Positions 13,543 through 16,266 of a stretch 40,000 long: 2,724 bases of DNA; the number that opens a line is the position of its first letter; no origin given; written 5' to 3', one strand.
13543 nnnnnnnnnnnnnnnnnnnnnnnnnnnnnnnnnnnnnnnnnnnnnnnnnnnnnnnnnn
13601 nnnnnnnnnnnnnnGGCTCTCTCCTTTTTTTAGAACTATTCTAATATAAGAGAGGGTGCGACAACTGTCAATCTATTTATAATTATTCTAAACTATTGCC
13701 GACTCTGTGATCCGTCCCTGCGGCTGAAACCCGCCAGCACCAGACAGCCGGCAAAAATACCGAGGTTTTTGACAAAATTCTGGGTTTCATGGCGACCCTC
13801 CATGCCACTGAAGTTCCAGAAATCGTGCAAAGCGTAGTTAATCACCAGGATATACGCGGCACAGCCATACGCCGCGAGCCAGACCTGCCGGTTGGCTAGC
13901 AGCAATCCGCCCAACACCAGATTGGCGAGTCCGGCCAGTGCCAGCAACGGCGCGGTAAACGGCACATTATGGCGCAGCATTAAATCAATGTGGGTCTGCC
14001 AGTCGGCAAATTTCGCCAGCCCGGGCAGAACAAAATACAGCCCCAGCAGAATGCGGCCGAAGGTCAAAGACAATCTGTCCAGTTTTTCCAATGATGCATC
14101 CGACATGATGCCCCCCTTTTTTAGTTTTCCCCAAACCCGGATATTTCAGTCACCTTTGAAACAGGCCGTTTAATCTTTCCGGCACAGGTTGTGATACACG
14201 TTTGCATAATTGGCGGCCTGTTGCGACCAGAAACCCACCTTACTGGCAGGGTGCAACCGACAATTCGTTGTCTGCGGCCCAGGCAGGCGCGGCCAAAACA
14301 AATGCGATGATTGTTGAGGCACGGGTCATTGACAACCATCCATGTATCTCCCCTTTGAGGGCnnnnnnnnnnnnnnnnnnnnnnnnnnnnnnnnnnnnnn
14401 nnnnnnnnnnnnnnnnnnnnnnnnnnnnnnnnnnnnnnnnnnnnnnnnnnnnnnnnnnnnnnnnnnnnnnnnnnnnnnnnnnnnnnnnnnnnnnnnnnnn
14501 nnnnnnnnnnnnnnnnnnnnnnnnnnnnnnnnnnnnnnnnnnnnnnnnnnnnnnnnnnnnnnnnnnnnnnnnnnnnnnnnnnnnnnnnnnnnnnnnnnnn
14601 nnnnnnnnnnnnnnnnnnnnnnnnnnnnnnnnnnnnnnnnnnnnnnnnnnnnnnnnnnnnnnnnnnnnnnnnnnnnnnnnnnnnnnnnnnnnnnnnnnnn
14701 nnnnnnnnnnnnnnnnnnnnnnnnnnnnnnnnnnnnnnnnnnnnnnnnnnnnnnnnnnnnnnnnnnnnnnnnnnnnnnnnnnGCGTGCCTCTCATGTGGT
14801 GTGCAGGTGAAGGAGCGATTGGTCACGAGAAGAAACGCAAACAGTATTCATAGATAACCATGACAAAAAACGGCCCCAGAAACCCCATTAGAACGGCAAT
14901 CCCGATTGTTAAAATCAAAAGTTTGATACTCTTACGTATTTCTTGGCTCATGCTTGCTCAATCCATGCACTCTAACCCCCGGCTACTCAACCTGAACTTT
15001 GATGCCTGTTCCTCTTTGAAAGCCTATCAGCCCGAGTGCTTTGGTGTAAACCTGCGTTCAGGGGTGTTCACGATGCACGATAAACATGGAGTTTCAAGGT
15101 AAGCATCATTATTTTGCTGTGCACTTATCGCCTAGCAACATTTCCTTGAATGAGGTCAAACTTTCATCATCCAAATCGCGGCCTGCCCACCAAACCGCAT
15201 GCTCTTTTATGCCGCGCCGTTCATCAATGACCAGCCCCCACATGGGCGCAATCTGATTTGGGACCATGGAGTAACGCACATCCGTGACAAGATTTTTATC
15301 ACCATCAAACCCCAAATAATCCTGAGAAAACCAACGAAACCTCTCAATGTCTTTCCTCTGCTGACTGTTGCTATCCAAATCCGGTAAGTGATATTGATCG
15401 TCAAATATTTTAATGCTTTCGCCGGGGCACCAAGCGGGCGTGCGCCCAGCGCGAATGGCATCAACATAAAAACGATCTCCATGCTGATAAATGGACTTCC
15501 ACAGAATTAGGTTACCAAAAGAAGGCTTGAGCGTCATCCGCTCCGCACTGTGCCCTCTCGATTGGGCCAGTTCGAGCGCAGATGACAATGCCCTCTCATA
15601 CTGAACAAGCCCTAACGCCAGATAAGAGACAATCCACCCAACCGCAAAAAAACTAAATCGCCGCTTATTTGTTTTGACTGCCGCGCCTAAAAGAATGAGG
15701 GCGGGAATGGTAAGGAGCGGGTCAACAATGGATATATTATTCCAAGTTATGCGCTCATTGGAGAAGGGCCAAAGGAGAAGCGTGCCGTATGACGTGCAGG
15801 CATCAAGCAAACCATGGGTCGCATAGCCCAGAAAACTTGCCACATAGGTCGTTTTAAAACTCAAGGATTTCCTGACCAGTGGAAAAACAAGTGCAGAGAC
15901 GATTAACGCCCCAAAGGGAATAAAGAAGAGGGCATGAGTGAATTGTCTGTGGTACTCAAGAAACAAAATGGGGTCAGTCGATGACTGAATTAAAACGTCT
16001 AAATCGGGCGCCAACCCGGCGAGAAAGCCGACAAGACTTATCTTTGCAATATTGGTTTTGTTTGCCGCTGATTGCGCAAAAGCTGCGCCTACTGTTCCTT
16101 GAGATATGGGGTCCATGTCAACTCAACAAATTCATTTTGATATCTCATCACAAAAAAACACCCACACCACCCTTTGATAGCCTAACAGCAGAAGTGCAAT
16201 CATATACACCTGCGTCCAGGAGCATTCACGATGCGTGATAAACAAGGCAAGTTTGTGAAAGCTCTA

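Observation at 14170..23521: One signal peptide, five unrelated cargos: a shared-leader family of small secreted proteins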

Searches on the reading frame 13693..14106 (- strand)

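Call 9: search_protein_families(library=pfam, max_evalue=0.1, proteins=[window:13693-14106:-])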
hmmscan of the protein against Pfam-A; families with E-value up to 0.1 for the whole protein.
window:13693-14106:- (137 aa): 4 families
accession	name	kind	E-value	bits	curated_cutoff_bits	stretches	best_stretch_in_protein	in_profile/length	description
PF07681.17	DoxX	-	1e-08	36.1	23.6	1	14-94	2-84/85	DoxX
PF07291.16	MauE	-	0.0001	23.1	27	1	14-90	5-84/128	Methylamine utilisation protein MauE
PF05514.17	HR_lesion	-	0.00037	21.1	22.6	1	58-124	68-128/138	HR-like lesion-inducing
PF13781.11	DoxX_3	-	0.05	14.6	25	1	26-97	5-84/102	DoxX-like family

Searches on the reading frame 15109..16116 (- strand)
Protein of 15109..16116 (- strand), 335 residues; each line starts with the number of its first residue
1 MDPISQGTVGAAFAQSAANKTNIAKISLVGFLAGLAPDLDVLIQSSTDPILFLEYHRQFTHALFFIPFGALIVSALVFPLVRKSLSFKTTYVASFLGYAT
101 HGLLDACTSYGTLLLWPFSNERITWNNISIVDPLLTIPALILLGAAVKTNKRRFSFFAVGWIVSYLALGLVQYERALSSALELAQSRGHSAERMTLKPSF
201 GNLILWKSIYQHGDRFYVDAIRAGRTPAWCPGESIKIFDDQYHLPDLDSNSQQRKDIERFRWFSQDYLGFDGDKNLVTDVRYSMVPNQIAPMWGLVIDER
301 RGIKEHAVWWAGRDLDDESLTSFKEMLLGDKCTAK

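Call 8: search_protein_families(library=pfam, max_evalue=0.1, proteins=[window:15109-16116:-])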
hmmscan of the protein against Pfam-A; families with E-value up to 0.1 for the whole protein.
window:15109-16116:- (335 aa): 2 families
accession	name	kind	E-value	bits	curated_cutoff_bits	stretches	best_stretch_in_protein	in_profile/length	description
PF04307.19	YdjM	-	2.4e-33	115.5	29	1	1-175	1-175/176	YdjM inner membrane protein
PF11139.14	SfLAP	-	0.022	14.7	35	1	130-186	9-63/213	Sap, sulfolipid-1-addressing protein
